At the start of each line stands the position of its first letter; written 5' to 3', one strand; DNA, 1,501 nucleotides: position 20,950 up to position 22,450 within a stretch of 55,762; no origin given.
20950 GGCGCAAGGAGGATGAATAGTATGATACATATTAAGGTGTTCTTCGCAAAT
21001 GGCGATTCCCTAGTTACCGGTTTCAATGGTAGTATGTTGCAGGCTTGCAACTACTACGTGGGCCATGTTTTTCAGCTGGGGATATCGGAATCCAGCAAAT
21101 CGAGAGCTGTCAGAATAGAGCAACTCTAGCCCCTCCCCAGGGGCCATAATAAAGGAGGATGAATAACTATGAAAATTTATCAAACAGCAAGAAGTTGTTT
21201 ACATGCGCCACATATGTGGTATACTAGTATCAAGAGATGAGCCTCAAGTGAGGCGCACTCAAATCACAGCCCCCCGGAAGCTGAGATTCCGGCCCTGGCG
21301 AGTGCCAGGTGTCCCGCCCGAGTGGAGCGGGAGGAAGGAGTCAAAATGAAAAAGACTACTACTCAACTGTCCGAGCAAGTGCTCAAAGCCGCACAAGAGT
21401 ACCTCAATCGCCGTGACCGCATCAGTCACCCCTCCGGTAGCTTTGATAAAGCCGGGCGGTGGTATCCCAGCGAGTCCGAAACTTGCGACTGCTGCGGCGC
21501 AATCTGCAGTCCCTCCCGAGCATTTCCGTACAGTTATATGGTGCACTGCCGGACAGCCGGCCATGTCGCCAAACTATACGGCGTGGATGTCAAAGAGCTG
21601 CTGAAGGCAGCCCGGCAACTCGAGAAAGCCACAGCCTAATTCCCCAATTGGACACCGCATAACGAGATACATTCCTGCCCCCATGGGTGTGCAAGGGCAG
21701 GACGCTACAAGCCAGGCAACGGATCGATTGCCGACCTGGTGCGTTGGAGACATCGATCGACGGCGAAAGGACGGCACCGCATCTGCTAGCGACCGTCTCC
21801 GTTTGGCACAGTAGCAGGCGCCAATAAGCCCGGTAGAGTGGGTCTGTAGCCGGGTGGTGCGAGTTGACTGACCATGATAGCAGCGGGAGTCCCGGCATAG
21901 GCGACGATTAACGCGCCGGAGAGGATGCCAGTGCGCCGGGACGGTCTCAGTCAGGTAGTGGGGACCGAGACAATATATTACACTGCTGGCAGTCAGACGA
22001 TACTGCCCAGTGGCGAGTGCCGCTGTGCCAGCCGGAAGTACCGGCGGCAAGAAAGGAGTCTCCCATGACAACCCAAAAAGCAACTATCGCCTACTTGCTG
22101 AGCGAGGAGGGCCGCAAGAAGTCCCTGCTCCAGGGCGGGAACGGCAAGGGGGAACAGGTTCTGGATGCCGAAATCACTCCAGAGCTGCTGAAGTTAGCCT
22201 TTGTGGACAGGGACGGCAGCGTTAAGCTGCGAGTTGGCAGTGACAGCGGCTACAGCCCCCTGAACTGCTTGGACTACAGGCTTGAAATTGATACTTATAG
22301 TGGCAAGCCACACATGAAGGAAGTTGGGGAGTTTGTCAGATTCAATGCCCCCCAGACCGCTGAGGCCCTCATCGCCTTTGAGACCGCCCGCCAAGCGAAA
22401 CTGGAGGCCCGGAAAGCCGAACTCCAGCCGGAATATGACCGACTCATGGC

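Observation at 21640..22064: A ~425-nt GC-rich, ORF-free, densely structured element inside the cargo operon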

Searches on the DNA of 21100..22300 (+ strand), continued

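Call 51: search_with_rna_model(model_id=R1, sources=[window, L001, L002, L007, L008, L011, L018, L023, L024, L025, L030, L033, L037, L038, L040, L041, L043, L045, L064, L067, L082, L086, L087, L088, L091, L092, L016, L057, L069, L013, L058, L036], max_evalue=0.001, make_alignment=true)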
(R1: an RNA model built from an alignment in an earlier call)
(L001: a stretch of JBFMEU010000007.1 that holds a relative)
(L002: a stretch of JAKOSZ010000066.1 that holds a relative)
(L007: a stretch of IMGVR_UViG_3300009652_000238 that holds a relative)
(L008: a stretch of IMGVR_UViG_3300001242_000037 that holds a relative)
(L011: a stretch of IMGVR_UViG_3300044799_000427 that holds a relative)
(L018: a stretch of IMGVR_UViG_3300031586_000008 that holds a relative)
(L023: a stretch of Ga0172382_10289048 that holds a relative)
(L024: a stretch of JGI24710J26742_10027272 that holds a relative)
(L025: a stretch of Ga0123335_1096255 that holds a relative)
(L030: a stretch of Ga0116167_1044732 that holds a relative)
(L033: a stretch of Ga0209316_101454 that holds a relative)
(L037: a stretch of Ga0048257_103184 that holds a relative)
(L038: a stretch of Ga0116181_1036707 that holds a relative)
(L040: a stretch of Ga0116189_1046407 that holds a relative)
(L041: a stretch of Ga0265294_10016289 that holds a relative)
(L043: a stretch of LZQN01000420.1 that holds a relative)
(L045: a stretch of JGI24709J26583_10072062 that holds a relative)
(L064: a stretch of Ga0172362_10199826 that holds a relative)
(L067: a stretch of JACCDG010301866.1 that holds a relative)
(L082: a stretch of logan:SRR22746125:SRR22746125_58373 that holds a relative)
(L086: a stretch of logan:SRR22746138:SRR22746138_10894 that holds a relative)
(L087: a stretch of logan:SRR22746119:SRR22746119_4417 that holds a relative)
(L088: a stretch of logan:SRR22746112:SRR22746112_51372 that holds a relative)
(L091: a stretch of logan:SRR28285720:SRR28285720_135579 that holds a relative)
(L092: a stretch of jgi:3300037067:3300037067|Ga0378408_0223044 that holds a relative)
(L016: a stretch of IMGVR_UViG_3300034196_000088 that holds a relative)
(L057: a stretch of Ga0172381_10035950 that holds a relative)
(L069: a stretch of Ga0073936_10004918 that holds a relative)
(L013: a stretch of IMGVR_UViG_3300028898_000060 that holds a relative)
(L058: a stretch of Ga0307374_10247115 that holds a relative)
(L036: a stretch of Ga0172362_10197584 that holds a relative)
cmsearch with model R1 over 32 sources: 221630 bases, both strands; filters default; matches with E-value up to 0.001: 36.
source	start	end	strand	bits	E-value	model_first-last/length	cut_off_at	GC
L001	4939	5000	+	70.3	1.6e-23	1-64/64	no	0.65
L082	3936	4003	+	70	2e-23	1-64/64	no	0.66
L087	3941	4003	+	67.3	2.2e-22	1-64/64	no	0.62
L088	3941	4003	+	67.3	2.2e-22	1-64/64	no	0.62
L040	1291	1355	+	64.7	2.1e-21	1-64/64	no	0.6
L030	270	334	+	64.5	2.7e-21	1-64/64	no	0.62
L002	1084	1149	+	63.6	5.5e-21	1-64/64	no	0.68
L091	2942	3003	+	63.4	7e-21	1-64/64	no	0.61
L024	2072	2135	+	63.3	7.4e-21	1-64/64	no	0.61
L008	4945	5006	+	63.1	8.8e-21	1-64/64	no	0.55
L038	517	581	+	62.7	1.2e-20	1-64/64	no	0.69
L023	356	420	+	62.7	1.3e-20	1-64/64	no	0.62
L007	245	308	+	62.4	1.7e-20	1-64/64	no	0.61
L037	1129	1190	+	61.3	4.4e-20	1-64/64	no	0.65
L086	4038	4099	+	58.8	3.8e-19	1-64/64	no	0.6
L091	2489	2551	+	54.4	1.9e-17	1-64/64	no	0.63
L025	705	771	+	54.4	2e-17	1-64/64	no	0.63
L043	2388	2452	+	54.1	2.5e-17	1-64/64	no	0.71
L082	3484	3546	+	49.5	1.5e-15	1-64/64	no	0.67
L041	4920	4985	+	47.9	5.9e-15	1-64/64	no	0.56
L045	567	640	+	47.2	1.1e-14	1-64/64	no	0.61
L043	1967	2034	+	46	3e-14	1-64/64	no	0.71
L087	3199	3263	+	45.5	5e-14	1-64/64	no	0.57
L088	3199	3263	+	45.5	5e-14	1-64/64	no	0.57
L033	1700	1762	+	45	7.6e-14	1-64/64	no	0.49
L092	558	624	+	42.8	5.3e-13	1-64/64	no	0.58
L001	4534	4594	+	38.4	2.5e-11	1-64/64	no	0.69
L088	2611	2673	+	33.3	2.2e-09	1-64/64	no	0.62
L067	914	985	+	30.3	3.1e-08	1-64/64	no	0.75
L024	582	628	+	25.4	2.5e-06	1-64/64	no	0.6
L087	2611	2673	+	25.1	3e-06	1-64/64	no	0.6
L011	8962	9019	-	20.9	0.00012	1-64/64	no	0.57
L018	3970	4030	+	20.2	0.00024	1-64/64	no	0.59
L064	330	395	+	19.8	0.00034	1-64/64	no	0.62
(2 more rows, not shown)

Alignment A3: 36 matches aligned to the model, 105 columns, each read 5' to 3' on its own strand. Consensus structure (alignment columns), stored with it:
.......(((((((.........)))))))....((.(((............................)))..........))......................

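Call 100: search_rna_families(sources=[L119, L013, L011, L018, L087, L082, L007, L104, L061, L067, L014, L016, L001, L043, L092, L118], threshold=gathering)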
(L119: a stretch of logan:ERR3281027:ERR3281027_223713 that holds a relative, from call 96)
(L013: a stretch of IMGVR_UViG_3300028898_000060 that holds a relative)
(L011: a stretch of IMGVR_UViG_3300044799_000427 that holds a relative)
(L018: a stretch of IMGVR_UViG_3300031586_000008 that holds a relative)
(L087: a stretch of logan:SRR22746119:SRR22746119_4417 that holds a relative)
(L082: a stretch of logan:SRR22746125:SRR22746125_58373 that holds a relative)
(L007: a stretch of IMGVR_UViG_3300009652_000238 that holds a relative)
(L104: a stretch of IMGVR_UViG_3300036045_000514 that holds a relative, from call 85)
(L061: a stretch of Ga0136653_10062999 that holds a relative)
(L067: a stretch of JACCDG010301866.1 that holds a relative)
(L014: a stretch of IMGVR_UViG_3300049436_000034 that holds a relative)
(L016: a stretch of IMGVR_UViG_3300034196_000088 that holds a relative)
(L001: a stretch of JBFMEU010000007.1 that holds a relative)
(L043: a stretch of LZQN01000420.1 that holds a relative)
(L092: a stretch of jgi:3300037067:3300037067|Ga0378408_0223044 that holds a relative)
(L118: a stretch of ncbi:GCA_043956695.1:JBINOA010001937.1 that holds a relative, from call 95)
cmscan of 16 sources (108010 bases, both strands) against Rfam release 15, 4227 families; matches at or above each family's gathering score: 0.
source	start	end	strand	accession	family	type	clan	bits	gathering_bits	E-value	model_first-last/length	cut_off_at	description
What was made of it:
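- On Any Rfam 15 family (riboswitches, RNase P, 6S, tmRNA, introns, GOLLD, ROOL and others): No hits in 16 related loci, 108 kb (call 100).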

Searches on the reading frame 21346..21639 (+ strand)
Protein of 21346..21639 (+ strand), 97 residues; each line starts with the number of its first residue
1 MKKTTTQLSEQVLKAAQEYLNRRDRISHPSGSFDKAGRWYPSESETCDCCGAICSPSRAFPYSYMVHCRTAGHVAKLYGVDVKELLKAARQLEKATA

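Call 14: search_protein_families(library=pfam, proteins=[window:21346-21639:+], max_evalue=0.01)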
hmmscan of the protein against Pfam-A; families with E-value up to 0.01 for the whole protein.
window:21346-21639:+ (97 aa): 0 families

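Call 15: search_protein_families(library=phrogs, proteins=[window:21346-21639:+], max_evalue=0.001)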
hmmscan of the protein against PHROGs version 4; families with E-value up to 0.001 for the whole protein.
window:21346-21639:+ (97 aa): 0 families

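Call 67: search_protein_families(library=padloc, proteins=[window:21346-21639:+], max_evalue=0.01)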
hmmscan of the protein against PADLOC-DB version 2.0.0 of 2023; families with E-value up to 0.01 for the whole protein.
window:21346-21639:+ (97 aa): 0 families

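Call 68: search_protein_families(library=ncbifam, proteins=[window:21346-21639:+], max_evalue=0.01)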
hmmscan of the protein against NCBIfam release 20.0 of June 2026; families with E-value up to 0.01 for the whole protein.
window:21346-21639:+ (97 aa): 0 families

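Call 76: find_homologous_proteins(query=window:21346-21636:+)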
Query window:21346-21636:+ (97 aa): 40 proteins with E <= 0.001 among 52 candidates.
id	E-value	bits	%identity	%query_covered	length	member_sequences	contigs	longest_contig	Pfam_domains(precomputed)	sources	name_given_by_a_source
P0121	5.6e-60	217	100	100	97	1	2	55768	-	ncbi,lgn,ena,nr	ncbi:MAG: hypothetical protein M0021_09720 [Clostridia bacterium]|nr:hypothetical protein [Clostridi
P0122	4.9e-48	179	86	100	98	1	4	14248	-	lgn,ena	-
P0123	5.4e-47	175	84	96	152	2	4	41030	-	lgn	-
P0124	1.5e-44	167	81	100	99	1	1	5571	-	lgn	-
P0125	1.1e-40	155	71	96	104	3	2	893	-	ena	-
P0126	3.4e-40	154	69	99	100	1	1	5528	-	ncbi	-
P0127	2.7e-32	128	64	92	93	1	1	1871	-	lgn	-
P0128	2.9e-30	122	59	96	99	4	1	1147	-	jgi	-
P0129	3.7e-30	121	57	96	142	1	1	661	-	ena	-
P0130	8.8e-30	120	59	96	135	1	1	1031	-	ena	-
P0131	2.9e-29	119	57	89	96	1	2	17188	-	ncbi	-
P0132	5.6e-29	118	59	95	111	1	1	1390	-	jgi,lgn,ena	-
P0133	8.0e-27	111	62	81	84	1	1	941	-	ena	-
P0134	8.5e-26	107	54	95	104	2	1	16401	-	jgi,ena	-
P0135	2.9e-25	106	53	90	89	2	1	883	-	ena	-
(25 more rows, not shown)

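Call 79: search_solved_structures(query=A4, max_evalue=10)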
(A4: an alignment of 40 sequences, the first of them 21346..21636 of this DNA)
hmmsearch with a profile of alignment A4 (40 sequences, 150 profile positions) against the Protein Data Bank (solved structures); distinct sequences matched with E-value up to 10: 1.
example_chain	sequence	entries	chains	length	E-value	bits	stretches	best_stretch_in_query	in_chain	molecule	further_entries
8qkd_A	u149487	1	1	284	2.4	11.3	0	74-132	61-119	sc-CC-5-24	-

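Call 81: predict_structure(alignment_id=A4)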
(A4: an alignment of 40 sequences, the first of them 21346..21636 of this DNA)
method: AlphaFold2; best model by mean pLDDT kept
length: 97 residues; sequences in the alignment: 40
mean_pLDDT: 90.5   pTM: 0.77
mean pLDDT of the five models: 90.5, 90.4, 90.2, 90.2, 85.2
residues with pLDDT >= 90: 84; 70-90: 5; 50-70: 3; < 50: 5
segments of 3 or more residues with pLDDT < 50: 1-5
pLDDT, mean of each block of 10 residues (from residue 1): 58 95 95 96 94 93 95 95 94 88
secondary structure, 60 per line:
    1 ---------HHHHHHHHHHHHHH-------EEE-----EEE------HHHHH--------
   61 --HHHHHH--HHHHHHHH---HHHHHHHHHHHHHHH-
elements in order: H10-23 E31-33 E39-41 H48-52 H63-68 H71-78 H82-96

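Call 83: fold_search(model_id=the predicted structure, library=pdb)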
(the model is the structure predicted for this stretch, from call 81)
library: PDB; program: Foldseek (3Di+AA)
matches with E <= 10: 94; with E <= 0.001: 0
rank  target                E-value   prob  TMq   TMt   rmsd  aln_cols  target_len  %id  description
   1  9kqp_K                1.2e+00  0.06  0.19  0.21  10.0        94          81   12  PSI-LHCI supercomplex binding with 10 Lhcas from C. subellipsoidea (released 2025-02-26)
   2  3i54_B                1.6e+00  0.33  0.36  0.18   7.8        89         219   13  Crystal structure of MtbCRP in complex with cAMP (released 2009-09-08)
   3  3r6s_A                1.9e+00  0.28  0.36  0.17   7.8        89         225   12  Crystal structure of GlxR transcription factor from Corynebacterium glutamicum with cAMP (released 2012-03-28)
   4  3r6s_F                2.4e+00  0.23  0.35  0.17   7.5        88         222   14  Crystal structure of GlxR transcription factor from Corynebacterium glutamicum with cAMP (released 2012-03-28)
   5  3pvp_B                2.7e+00  0.07  0.25  0.26  12.7        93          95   15  Structure of Mycobacterium tuberculosis DnaA-DBD in complex with box2 DNA (released 2011-05-25)
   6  5gzb_A                3.0e+00  0.10  0.31  0.32   6.7        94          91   13  Crystal Structure of Transcription Factor TEAD4 in Complex with M-CAT DNA (released 2017-04-19)
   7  3dm5_A                3.4e+00  0.06  0.25  0.08   7.5        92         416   15  Structures of SRP54 and SRP19, the two proteins assembling the ribonucleic core of the Signal Recognition Particle fro (released 2008-11-04)
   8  9kqq_K                3.4e+00  0.03  0.19  0.21  10.0        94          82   12  PSI-LHCI supercomplex binding with 8 Lhcas from C. subellipsoidea (released 2025-02-26)
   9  3i59_A                3.6e+00  0.16  0.34  0.17   8.1        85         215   13  Crystal structure of MtbCRP in complex with N6-cAMP (released 2009-09-08)
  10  1ais_B                3.8e+00  0.07  0.27  0.15  13.4        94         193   19  TATA-BINDING PROTEIN/TRANSCRIPTION FACTOR (II)B/TATA-BOX COMPLEX FROM PYROCOCCUS WOESEI (released 1997-07-07)
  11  8v3l_A                3.8e+00  0.05  0.29  0.04  12.4       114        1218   12  Microtubule inner proteins in the 48-nm doublet microtubule from the proximal region of Tetrahymena thermophila strain (released 2024-05-01)
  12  7snl                  3.8e+00  0.03  0.19  0.12   9.7        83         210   12  Disulfide stabilized HIV-1 CA hexamer in complex with capsid inhibitor N-(1-(3-(4-chloro-1-methyl-3-(methylsulfonamido)- (released 2022-10-05)
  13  2pmi_D                4.1e+00  0.15  0.25  0.12   8.0        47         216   19  Structure of the Pho85-Pho80 CDK-cyclin Complex of the Phosphate-responsive Signal Transduction Pathway with Bound ATP (released 2007-12-11)
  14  7pp7                  4.3e+00  0.03  0.25  0.12   9.1       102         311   14  Thunberia alata 16:0-ACP desaturase (released 2021-12-22)
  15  7bgi_K                4.3e+00  0.03  0.18  0.20   9.9        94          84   13  Photosystem I of a temperature sensitive mutant Chlamydomonas reinhardtii (released 2021-12-08)
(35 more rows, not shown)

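Call 85: find_related_loci(query=A4, collection=viral_contigs, flank=4000)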
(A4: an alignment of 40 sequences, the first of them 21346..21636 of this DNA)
Query A4 (97 aa) in viral_contigs; peptide patterns used: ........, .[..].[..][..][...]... (x = any residue, [..] = any of these).
44 stretches matched a pattern; 25 encode a relative of the query (tblastn E <= 1e-3); 25 distinct loci.
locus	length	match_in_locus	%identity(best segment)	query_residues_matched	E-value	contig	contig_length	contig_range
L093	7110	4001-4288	57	2-97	2e-37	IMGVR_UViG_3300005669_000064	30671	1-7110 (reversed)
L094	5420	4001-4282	57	4-97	8e-37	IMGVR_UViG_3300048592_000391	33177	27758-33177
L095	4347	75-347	53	1-91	5e-30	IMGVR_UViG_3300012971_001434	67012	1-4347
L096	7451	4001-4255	53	8-94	2e-28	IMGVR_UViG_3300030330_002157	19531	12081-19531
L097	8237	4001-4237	53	10-88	1e-27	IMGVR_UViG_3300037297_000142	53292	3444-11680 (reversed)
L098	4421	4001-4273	52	1-90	1e-27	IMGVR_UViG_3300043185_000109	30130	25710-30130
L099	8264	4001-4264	48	5-94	7e-27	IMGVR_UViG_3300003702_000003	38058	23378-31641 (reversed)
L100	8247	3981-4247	52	1-93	1e-26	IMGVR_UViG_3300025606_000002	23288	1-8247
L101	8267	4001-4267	49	7-97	4e-26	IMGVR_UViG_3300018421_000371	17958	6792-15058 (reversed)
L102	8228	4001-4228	57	15-90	8e-26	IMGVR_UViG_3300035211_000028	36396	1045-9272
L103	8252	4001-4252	50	7-92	7e-25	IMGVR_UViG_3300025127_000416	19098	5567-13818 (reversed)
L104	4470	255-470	55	4-77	1e-24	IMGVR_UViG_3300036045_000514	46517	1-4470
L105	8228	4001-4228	46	5-80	2e-23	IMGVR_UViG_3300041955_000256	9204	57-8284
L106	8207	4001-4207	51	7-77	1e-22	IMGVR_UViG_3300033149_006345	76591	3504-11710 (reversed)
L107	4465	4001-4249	47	1-85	2e-22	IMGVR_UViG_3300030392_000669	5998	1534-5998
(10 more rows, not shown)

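Call 95: find_encoding_contigs(protein=P0126, flank=3000, max_places=3)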
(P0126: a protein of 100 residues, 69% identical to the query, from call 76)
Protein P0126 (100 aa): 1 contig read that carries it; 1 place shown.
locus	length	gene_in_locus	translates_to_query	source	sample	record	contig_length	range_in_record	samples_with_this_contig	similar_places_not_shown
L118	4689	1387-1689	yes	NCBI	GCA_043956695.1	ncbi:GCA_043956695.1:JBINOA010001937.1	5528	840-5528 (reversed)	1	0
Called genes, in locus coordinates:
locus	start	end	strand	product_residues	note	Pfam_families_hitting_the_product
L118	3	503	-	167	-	?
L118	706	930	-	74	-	-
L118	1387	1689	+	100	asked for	-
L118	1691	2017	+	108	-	-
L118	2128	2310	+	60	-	-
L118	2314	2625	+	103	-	-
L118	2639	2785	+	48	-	-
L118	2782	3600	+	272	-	-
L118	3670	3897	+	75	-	-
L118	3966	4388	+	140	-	-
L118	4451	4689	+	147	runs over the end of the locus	-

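Call 96: find_encoding_contigs(protein=P0127, flank=2000, max_places=3)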
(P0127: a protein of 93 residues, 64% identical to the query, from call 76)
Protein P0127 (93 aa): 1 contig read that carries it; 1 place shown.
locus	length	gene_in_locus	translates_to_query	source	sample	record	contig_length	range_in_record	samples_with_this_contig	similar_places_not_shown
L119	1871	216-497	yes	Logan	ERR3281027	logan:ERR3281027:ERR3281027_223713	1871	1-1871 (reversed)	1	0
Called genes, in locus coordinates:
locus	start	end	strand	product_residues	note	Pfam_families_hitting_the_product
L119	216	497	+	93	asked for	-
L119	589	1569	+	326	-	-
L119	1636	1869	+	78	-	?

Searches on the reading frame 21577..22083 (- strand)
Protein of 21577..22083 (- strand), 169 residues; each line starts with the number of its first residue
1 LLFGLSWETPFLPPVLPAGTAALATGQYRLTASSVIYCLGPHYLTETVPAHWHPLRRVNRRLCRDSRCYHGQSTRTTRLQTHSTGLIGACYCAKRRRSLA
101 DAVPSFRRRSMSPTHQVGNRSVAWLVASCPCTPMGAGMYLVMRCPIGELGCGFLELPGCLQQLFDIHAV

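Call 101: find_homologous_proteins(query=window:21577-22083:-, max_evalue=0.01)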
Query window:21577-22083:- (169 aa): 1 proteins with E <= 0.01 among 112 candidates.
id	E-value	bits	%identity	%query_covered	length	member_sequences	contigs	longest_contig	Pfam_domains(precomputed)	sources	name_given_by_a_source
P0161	7.8e-104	363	99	93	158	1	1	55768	-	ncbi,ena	-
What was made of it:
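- Checked: The 169-aa antisense ORF has no homologue among 5.8 billion proteins except itself (call 101).
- No frame is conserved, and the only long ORF is an antisense orphan (call 101).
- Tried and rejected: The antisense ORF is an orphan (call 101).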
